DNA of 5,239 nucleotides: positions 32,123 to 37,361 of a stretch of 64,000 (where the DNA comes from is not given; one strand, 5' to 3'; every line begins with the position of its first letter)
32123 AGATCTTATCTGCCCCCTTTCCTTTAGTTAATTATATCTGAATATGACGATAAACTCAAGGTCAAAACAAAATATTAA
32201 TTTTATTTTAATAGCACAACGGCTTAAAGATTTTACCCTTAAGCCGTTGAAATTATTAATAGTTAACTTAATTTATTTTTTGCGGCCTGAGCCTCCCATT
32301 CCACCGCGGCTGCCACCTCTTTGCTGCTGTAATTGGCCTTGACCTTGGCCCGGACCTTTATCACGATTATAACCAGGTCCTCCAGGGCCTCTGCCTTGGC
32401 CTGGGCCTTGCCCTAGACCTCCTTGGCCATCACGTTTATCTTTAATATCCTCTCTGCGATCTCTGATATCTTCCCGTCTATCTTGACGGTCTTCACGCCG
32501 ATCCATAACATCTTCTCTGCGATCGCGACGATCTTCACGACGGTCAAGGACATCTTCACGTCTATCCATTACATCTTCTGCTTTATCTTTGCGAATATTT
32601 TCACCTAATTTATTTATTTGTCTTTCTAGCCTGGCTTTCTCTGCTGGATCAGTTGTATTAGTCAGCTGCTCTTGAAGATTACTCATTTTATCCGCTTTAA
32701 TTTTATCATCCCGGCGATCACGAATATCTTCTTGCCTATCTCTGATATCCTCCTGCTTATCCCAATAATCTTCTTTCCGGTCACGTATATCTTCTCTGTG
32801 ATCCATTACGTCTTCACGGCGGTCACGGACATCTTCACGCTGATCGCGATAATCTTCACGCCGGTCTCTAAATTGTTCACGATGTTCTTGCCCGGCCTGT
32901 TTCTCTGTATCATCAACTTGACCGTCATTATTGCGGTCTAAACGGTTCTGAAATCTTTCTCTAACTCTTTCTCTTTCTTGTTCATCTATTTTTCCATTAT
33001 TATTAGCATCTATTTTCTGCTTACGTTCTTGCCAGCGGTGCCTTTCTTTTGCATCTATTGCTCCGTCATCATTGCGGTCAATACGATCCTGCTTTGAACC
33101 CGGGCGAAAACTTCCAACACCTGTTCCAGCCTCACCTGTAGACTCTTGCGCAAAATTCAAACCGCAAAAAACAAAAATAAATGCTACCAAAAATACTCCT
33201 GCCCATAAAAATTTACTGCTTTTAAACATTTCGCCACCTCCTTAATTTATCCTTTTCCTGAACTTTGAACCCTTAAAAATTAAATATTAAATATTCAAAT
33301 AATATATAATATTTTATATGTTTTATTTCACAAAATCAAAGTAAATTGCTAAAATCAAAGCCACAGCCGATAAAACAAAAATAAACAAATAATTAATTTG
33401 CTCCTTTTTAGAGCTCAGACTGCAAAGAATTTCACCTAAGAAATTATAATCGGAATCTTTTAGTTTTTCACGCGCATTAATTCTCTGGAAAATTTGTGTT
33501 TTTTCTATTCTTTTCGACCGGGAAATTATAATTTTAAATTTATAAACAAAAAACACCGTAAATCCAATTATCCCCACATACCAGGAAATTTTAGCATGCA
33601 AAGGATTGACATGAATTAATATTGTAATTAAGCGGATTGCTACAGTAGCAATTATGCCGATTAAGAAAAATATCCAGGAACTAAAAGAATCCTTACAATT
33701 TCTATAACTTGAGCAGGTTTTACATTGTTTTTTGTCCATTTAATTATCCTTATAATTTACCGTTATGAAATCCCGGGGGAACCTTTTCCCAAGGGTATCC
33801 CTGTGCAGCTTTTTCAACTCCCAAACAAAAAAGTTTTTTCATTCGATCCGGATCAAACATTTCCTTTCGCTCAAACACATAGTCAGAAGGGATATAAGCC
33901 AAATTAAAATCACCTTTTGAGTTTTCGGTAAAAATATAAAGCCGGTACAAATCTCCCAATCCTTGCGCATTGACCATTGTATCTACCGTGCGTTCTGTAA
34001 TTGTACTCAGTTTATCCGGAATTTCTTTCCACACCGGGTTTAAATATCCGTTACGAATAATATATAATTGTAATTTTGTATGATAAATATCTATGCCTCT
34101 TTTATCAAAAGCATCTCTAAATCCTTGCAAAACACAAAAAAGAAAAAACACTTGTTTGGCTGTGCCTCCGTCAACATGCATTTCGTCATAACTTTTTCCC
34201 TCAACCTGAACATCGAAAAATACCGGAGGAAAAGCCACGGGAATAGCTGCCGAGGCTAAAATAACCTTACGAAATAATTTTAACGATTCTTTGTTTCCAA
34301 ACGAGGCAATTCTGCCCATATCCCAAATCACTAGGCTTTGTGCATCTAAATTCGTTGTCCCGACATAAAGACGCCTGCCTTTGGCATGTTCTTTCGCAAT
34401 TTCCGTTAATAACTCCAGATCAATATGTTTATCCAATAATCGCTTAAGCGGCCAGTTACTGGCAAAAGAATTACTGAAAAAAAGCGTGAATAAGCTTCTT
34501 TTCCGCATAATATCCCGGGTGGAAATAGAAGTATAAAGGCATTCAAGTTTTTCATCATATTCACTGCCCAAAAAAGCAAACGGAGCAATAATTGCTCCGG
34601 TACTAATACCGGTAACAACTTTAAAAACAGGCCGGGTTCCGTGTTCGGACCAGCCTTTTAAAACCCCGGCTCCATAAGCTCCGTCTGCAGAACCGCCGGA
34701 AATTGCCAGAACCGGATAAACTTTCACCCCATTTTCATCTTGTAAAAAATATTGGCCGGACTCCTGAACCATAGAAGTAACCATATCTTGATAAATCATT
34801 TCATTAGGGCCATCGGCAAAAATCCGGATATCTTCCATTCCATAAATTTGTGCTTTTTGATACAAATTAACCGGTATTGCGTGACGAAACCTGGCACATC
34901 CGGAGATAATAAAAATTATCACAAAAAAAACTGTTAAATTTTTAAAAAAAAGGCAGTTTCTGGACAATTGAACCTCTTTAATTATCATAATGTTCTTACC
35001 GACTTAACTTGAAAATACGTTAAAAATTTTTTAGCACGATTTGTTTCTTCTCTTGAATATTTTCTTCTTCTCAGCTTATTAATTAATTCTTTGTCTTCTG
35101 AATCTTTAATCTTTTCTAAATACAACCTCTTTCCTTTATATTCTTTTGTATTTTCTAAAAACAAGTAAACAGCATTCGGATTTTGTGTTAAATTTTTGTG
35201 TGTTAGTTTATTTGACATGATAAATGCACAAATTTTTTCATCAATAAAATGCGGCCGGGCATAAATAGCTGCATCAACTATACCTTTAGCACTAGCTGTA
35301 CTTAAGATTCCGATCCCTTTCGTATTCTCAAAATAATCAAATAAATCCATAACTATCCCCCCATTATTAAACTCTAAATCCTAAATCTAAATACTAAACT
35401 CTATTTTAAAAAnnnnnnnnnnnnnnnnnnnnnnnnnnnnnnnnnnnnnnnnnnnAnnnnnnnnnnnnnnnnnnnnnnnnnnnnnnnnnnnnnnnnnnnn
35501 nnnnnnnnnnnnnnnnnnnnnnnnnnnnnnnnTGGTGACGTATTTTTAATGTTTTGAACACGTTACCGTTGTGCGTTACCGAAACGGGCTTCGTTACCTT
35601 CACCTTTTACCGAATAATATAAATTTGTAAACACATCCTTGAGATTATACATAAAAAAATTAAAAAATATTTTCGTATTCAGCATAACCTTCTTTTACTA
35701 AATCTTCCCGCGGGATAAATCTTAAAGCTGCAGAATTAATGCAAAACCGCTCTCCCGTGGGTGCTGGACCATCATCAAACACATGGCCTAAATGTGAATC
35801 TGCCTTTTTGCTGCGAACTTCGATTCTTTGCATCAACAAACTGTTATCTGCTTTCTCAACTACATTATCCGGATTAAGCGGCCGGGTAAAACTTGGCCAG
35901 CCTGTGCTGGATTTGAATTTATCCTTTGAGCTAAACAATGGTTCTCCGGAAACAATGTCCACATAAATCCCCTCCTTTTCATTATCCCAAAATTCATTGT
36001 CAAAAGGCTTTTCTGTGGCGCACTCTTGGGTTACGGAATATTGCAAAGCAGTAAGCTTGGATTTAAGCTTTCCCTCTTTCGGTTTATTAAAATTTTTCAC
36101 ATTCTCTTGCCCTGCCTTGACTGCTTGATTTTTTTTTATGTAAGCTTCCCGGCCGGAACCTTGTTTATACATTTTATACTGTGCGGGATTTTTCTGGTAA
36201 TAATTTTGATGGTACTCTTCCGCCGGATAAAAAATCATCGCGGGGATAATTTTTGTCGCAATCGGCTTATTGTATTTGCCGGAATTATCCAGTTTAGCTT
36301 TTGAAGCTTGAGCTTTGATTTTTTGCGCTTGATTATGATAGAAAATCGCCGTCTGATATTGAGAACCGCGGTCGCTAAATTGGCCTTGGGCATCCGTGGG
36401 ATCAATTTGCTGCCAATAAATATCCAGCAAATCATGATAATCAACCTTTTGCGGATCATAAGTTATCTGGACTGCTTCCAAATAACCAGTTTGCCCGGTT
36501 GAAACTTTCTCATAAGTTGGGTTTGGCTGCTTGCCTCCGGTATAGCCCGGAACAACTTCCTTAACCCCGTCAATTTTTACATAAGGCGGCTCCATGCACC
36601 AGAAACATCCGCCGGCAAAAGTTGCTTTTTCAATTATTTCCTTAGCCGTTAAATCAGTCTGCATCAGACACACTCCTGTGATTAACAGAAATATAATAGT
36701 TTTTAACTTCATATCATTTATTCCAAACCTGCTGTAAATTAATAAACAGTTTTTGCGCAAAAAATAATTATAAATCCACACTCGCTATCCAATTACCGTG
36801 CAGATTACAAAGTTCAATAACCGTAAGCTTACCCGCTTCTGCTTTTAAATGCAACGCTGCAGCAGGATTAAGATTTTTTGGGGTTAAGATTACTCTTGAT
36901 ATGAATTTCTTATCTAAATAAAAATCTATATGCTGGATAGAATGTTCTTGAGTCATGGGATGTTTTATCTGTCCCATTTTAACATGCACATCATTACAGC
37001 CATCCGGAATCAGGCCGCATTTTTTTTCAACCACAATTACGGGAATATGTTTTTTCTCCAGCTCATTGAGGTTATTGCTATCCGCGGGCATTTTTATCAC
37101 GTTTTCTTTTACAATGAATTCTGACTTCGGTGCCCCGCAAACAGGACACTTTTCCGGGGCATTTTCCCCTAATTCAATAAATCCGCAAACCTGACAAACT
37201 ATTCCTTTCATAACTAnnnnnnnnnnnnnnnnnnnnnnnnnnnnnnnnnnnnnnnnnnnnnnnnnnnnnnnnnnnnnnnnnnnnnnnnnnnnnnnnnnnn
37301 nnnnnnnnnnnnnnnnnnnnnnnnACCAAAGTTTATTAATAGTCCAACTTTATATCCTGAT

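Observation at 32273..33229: Secreted EF-hand / RED-heptad-repeat / Gly-rich protein of unrecognised family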

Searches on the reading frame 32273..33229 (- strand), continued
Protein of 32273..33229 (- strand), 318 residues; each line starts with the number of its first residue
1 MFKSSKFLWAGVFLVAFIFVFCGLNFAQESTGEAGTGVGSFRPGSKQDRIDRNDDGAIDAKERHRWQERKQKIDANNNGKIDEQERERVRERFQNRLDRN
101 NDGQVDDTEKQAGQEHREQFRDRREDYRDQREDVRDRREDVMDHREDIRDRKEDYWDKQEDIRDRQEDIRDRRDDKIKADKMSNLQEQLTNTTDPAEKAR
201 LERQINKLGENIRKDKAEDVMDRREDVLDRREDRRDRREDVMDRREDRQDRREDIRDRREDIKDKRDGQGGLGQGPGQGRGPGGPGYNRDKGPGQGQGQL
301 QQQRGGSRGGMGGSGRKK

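Call 50: search_solved_structures(query=A1, max_evalue=10)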
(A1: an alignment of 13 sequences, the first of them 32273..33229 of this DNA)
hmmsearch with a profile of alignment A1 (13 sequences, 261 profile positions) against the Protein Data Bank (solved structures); distinct sequences matched with E-value up to 10: 158 (the best 60 are shown).
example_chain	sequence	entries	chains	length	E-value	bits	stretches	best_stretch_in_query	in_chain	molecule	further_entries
6mi5_X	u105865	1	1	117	1.2e-07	34.4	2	48-86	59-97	Lanmodulin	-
8fns_A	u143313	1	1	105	1.6e-07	34.1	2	48-86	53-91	EF-hand domain-containing protein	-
4ysj_A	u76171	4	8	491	1.4e-06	31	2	42-91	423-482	Calmodulin-like domain protein kinase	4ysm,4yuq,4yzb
4zcu_A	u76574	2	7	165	2.3e-06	30.3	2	40-91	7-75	Calcium-binding mitochondrial carrier protein SCaMC-1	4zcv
4n5x_A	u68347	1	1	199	3.2e-06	29.8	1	32-102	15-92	Calcium-binding mitochondrial carrier protein SCaMC-1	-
3l19_A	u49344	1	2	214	6.4e-06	28.8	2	40-87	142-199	Calcium/calmodulin dependent protein kinase with a kinase domain and 4 calmodulin like EF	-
4rgj_A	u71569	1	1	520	8.5e-06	28.4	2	47-90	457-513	Calcium-dependent protein kinase 4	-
4qox_A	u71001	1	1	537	8.8e-06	28.4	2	46-90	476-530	Calcium-dependent protein kinase 4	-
8bav_C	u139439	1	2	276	2.5e-05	26.9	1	55-87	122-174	Secretagogin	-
3khe_A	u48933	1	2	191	4.4e-05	26.1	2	47-87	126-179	Calmodulin-like domain protein kinase isoform 3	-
6klt_A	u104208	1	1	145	4.7e-05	26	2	26-86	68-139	Troponin C, slow skeletal and cardiac muscles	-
4ieb_A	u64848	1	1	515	7.2e-05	25.4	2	43-91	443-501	Calmodulin-domain protein kinase 1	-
4yga_A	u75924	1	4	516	7.2e-05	25.4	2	43-91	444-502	Calmodulin-domain protein kinase 1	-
3i79_A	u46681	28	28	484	8.1e-05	25.2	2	42-91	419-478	Calmodulin-domain protein kinase 1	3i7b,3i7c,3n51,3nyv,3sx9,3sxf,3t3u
3hx4_A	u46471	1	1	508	9e-05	25.1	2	42-91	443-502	Calmodulin-domain protein kinase 1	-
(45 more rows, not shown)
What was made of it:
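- On EF-hand (canonical Ca2+-binding helix-loop-helix): The family profile matches solved EF-hand proteins at E = 1e-7 (call 50).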

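Call 54: list_cluster_members(proteins=[window:32273-33229:-, window:33750-34988:-, window:33323-33739:-, window:34985-35350:-, window:29468-30157:-])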
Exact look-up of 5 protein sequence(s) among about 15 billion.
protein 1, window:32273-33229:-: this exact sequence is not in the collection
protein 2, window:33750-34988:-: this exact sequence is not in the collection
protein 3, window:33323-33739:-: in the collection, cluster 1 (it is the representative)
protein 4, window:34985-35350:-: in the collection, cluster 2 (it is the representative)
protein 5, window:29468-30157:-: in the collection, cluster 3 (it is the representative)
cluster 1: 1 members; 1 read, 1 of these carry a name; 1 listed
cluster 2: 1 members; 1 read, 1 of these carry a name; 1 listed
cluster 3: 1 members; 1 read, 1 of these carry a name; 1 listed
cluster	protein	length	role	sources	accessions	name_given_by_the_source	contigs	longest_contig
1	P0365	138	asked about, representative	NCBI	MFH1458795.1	MAG: hypothetical protein ABIG64_00275 [Candidatus Omnitrophota bacterium]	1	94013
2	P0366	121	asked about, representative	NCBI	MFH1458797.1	MAG: pyridoxamine 5'-phosphate oxidase family protein [Candidatus Omnitrophota bacterium]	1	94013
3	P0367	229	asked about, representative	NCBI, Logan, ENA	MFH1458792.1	MAG: response regulator [Candidatus Omnitrophota bacterium]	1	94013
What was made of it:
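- The NCBI accession numbering of the neighbouring genes leaves room for this gene (call 54).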

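Call 65: predict_structure(alignment_id=A2)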
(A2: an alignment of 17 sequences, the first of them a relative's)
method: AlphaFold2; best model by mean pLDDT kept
length: 246 residues; sequences in the alignment: 17
mean_pLDDT: 76.5   pTM: 0.46
mean pLDDT of the five models: 76.5, 76.5, 75.8, 72.6, 71.9
residues with pLDDT >= 90: 107; 70-90: 59; 50-70: 35; < 50: 45
segments of 3 or more residues with pLDDT < 50: 1-17, 219-233, 235-240
pLDDT, mean of each block of 10 residues (from residue 1): 39 46 54 74 93 94 94 94 94 91 92 92 91 93 93 84 66 83 89 86 69 52 46 44 47
secondary structure, 60 per line:
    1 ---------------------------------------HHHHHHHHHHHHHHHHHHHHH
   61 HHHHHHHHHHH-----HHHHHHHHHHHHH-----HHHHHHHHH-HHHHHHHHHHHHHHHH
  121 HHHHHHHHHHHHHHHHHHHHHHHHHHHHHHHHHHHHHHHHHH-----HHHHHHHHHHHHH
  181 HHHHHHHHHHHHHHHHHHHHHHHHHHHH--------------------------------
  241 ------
elements in order: H40-71 H77-89 H95-103 H105-162 H168-208
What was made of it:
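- Hairpin in a relative: a second model, of a relative with a different turn type, gives helix 105-162, a turn, then helix 168-208 (call 65).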

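Call 66: find_related_loci(query=window:32273-33229:-, collection=metagenome_contigs, flank=5000)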
Query window:32273-33229:- (318 aa) in metagenome_contigs; peptide patterns used: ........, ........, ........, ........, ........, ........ (x = any residue, [..] = any of these).
337 stretches matched a pattern, but none encodes a relative of the query by tblastn (E <= 1e-3).
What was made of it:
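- Tried and rejected: A metagenome scan for close relatives found none (call 66), so strain-level repeat-number variation could not be checked.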

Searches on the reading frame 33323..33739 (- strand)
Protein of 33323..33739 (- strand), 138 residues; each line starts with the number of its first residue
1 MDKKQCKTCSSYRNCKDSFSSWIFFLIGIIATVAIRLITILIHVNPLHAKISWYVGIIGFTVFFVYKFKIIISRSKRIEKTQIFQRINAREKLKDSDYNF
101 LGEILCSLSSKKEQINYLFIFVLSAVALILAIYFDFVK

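Call 11: search_protein_families(library=pfam, proteins=[window:33323-33739:-], max_evalue=0.01)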
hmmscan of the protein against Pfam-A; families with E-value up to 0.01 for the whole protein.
window:33323-33739:- (138 aa): 1 family
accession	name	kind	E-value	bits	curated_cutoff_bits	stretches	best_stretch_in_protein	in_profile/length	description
PF03124.20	EXS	-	0.0081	15.9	25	1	22-122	55-149/330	EXS family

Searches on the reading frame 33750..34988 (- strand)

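Call 11: search_protein_families(library=pfam, proteins=[window:33750-34988:-], max_evalue=0.01)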
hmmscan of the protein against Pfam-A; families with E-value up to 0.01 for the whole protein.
window:33750-34988:- (412 aa): 1 family
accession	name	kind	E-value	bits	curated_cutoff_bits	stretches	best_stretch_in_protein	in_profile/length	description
PF01734.28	Patatin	-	9.2e-22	78.6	27.7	1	94-277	1-182/191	Patatin-like phospholipase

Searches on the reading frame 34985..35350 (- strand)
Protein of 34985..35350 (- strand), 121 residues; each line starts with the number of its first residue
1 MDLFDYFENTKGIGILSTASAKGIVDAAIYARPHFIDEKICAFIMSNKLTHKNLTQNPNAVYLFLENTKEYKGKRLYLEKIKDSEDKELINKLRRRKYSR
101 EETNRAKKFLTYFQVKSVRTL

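Call 11: search_protein_families(library=pfam, proteins=[window:34985-35350:-], max_evalue=0.01)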
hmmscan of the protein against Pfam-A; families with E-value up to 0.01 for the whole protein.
window:34985-35350:- (121 aa): 1 family
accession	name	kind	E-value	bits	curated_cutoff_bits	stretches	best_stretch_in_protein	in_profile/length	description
PF01243.27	PNPOx_N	-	0.0018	19.1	28.1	1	8-101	9-96/120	Pyridoxamine 5'-phosphate oxidase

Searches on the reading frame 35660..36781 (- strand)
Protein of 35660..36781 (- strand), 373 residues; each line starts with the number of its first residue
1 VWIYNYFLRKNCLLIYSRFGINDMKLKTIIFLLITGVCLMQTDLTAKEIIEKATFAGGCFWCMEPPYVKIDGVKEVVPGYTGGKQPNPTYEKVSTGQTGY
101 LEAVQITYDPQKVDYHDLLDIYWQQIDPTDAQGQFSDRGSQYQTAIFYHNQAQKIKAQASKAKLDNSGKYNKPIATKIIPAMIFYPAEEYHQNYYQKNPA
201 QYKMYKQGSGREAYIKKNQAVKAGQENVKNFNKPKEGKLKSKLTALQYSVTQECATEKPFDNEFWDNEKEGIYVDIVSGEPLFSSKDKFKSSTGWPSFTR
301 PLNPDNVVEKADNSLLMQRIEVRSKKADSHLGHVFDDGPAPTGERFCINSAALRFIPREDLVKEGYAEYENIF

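Call 11: search_protein_families(library=pfam, proteins=[window:35660-36781:-], max_evalue=0.01)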
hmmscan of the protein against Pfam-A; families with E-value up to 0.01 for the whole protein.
window:35660-36781:- (373 aa): 2 families
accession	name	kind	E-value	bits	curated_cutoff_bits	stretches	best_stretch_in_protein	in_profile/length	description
PF01625.27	PMSR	-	1.6e-62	210.7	23.7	1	52-203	1-152/153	Peptide methionine sulfoxide reductase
PF01641.26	SelR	-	4.3e-47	159.3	24.9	1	243-357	1-116/116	SelR domain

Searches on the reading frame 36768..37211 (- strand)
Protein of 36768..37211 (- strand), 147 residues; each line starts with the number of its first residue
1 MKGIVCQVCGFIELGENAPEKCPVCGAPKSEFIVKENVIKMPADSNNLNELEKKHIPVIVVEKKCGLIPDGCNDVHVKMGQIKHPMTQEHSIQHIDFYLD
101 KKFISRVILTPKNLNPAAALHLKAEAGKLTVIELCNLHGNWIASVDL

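Call 11: search_protein_families(library=pfam, proteins=[window:36768-37211:-], max_evalue=0.01)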
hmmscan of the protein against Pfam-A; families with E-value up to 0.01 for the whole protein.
window:36768-37211:- (147 aa): 3 families
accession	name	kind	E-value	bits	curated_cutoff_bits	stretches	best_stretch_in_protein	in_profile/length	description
PF01880.24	Desulfoferrodox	-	2.1e-19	70.3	22.2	1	50-142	4-96/98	Desulfoferrodoxin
PF21349.2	RUBY_RBDX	-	8.4e-12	44.8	26.5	1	5-32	2-29/30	Rubrerythrin, rubredoxin-like domain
PF23458.2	DUF7130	-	0.00049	20.4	35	1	6-34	56-85/89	Domain of unknown function (DUF7130)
